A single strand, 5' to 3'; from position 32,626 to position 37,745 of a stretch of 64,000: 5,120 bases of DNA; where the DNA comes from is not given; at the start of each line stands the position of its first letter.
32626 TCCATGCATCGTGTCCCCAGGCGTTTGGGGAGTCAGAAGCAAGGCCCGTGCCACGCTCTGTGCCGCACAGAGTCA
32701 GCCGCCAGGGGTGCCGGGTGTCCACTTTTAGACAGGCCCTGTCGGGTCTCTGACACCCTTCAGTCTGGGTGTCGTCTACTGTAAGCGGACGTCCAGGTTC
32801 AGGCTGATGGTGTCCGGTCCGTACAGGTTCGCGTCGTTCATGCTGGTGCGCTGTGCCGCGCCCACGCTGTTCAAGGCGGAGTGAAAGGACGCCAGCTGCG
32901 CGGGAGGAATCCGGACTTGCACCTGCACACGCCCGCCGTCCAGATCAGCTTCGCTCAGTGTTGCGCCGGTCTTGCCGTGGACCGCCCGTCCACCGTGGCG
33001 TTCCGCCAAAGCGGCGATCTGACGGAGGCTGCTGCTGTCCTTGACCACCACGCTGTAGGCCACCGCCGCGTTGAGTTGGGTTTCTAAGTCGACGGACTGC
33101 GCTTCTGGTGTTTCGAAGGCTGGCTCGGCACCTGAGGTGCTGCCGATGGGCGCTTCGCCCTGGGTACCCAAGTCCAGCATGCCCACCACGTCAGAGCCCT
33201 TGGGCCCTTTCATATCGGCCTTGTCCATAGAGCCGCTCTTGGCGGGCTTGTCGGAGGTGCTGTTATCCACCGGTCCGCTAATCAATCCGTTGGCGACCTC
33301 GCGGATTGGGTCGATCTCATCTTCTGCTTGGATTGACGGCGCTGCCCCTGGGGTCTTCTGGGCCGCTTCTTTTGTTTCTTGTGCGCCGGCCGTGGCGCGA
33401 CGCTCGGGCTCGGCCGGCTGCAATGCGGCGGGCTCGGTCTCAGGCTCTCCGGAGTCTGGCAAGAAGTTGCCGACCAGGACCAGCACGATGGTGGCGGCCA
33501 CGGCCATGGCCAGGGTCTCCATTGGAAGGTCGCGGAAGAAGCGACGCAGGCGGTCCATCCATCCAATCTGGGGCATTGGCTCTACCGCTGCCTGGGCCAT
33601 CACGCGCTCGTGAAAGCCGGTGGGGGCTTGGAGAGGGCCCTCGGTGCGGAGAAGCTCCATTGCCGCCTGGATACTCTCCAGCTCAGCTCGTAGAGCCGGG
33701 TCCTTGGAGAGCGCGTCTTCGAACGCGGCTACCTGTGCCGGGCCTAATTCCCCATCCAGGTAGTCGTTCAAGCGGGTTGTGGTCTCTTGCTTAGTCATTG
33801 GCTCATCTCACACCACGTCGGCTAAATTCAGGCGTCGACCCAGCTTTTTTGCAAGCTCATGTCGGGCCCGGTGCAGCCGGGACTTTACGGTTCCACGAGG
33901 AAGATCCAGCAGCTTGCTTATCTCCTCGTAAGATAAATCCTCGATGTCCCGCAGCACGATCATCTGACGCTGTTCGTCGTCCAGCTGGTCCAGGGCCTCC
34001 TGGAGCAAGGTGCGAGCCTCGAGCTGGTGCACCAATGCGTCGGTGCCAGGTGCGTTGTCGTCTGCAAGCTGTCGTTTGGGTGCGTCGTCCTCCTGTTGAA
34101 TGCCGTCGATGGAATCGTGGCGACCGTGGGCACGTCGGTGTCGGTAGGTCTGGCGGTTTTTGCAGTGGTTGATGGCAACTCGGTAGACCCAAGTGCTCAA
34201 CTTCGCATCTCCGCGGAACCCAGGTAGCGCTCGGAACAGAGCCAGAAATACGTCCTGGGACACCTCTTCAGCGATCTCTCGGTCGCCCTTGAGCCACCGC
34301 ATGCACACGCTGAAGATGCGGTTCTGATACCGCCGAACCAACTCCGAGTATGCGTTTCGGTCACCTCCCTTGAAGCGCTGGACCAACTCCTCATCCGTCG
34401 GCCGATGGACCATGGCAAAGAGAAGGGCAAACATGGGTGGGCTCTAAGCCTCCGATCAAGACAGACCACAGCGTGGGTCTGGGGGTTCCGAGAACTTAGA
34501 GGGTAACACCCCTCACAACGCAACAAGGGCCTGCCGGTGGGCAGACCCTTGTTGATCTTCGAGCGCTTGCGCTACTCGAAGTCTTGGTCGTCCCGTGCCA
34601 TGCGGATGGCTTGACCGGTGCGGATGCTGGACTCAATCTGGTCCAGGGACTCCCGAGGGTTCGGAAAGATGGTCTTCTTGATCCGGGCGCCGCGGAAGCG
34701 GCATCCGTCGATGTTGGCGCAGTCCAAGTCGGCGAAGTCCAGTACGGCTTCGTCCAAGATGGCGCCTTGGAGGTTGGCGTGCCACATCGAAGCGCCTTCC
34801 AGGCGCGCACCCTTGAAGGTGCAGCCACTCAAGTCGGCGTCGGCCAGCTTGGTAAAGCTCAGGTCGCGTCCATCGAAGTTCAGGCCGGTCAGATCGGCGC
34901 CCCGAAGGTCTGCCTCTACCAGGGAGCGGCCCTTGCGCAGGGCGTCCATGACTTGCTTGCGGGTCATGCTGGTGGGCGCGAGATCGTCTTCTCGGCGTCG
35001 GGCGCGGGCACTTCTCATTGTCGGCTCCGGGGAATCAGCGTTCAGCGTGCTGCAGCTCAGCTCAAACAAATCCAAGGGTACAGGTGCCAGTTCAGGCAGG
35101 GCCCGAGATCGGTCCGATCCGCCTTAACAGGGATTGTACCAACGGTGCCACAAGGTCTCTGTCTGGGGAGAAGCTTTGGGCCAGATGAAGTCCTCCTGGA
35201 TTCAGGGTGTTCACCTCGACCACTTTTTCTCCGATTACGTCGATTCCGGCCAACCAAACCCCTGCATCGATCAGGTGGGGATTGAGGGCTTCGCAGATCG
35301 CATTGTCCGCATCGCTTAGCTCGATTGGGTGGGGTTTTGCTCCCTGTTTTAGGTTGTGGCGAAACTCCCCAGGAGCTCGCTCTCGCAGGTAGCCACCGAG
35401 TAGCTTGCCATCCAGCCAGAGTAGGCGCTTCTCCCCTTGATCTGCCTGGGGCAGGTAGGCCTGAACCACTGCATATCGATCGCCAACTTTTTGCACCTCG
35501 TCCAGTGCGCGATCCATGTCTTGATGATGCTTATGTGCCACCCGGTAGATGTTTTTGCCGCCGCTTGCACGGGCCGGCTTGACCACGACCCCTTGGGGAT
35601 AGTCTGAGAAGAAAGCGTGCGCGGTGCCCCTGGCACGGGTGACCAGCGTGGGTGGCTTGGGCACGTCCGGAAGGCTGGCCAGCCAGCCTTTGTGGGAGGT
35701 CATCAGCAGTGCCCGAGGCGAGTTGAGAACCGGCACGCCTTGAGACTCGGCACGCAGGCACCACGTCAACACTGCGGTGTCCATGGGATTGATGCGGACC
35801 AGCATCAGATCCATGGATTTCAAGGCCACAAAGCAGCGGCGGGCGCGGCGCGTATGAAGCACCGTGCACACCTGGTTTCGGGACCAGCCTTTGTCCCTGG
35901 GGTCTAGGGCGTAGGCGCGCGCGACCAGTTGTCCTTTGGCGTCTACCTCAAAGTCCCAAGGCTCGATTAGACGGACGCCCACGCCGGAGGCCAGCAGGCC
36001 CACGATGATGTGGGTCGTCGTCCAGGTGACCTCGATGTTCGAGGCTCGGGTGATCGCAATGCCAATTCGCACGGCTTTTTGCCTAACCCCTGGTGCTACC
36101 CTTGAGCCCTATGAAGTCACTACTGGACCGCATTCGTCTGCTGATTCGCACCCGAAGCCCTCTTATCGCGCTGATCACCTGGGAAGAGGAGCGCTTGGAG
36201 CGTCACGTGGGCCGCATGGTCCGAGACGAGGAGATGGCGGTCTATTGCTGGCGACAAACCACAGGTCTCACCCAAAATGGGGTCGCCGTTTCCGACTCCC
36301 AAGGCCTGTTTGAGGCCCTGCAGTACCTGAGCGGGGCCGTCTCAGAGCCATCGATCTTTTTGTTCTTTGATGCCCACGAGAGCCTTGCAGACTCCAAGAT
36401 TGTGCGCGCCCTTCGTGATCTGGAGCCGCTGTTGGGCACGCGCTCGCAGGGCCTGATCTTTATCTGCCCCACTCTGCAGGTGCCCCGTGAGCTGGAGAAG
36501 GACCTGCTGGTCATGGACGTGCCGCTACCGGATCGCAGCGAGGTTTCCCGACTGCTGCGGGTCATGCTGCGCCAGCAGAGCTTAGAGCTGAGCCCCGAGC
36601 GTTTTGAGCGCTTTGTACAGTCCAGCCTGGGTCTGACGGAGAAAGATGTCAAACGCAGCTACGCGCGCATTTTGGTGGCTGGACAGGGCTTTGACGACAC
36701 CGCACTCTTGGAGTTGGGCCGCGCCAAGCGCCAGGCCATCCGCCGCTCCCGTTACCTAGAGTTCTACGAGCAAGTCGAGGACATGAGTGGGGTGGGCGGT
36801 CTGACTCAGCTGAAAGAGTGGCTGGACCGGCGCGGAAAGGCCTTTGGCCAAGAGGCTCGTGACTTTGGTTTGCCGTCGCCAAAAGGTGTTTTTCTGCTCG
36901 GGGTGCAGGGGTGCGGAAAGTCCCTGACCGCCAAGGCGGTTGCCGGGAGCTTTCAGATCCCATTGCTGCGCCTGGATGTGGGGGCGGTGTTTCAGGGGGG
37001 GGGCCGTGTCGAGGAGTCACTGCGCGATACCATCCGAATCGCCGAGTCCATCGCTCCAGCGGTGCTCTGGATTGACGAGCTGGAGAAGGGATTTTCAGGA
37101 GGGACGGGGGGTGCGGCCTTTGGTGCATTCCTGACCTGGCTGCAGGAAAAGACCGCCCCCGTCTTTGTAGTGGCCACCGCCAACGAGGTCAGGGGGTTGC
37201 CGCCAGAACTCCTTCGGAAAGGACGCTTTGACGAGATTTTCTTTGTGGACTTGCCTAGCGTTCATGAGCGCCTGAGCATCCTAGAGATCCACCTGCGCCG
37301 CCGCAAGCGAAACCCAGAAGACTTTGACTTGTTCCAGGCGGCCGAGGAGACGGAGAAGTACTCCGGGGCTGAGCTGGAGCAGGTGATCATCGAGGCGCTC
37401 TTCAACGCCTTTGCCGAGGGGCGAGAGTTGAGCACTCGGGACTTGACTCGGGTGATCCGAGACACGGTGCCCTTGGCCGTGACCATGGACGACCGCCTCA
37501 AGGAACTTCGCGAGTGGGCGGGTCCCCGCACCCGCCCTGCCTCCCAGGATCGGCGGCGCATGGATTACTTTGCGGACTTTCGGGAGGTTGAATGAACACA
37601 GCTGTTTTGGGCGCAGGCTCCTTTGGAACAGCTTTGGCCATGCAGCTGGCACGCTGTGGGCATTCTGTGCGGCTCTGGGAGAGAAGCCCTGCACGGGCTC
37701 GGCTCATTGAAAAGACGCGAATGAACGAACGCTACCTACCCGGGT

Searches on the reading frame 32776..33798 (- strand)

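Call 43: search_protein_families(library=pfam, proteins=[window:32776-33798:-], max_evalue=0.001)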
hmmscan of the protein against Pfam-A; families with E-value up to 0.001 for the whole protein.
window:32776-33798:- (340 aa): 1 family
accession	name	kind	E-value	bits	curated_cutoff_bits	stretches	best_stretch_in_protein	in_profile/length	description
PF14257.11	DUF4349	-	8e-06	25.8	27.7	1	248-321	9-79/213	Domain of unknown function (DUF4349)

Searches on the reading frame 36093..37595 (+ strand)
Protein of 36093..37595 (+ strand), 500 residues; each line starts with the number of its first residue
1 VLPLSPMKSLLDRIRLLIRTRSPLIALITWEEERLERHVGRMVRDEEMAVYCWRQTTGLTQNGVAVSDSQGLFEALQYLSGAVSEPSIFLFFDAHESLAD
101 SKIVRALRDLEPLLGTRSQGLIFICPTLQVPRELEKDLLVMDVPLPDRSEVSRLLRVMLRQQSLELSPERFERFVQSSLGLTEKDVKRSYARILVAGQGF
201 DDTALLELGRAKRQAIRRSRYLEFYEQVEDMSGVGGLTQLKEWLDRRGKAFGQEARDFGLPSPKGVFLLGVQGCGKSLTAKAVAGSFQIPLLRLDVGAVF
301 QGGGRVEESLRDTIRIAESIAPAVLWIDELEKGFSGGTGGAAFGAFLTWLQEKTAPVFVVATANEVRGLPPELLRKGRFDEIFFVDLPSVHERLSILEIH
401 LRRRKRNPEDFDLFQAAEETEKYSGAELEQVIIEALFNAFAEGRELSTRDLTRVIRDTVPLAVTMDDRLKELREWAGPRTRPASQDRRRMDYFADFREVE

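Call 43: search_protein_families(library=pfam, proteins=[window:36093-37595:+], max_evalue=0.001)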
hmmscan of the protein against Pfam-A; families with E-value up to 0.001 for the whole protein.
window:36093-37595:+ (500 aa): 2 families
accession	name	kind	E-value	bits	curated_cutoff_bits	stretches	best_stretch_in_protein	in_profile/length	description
PF00004.35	AAA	-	7.3e-23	81.9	21.2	1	267-386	2-130/131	ATPase family associated with various cellular activities (AAA)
PF17862.7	AAA_lid_3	-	5.6e-08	32.6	27.2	1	410-448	1-39/45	AAA+ lid domain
